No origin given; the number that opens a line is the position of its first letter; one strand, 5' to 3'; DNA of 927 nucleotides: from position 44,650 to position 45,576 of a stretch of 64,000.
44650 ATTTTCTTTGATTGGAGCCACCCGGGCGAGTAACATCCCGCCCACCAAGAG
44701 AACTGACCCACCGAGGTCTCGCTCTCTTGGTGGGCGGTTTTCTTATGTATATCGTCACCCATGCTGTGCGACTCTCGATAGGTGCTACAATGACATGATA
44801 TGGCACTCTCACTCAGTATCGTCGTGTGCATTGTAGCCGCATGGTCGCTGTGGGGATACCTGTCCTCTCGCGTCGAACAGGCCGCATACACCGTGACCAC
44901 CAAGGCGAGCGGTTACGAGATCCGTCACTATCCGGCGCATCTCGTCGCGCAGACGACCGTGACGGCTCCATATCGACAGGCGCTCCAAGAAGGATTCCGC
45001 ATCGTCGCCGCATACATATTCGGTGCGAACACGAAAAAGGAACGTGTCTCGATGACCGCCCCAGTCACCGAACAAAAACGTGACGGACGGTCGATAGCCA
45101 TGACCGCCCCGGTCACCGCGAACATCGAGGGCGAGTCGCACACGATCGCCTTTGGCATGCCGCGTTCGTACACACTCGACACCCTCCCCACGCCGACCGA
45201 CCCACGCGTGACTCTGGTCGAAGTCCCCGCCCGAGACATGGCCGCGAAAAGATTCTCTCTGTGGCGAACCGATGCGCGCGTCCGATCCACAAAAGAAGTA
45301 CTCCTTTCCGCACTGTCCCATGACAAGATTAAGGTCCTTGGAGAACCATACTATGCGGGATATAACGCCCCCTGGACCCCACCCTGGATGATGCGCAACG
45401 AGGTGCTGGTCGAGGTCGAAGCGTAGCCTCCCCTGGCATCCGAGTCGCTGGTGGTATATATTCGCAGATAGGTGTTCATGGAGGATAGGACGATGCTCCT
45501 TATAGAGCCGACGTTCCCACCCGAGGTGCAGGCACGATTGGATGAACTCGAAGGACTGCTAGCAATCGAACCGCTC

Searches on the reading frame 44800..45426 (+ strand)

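Call 61: search_protein_families(library=pfam, proteins=[window:44800-45426:+], max_evalue=0.001)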
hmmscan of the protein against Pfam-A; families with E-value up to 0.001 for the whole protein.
window:44800-45426:+ (208 aa): 1 family
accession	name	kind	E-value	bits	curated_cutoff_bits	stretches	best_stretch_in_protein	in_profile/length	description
PF04832.17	SOUL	-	1e-45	156.3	27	1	25-204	1-172/173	SOUL heme-binding protein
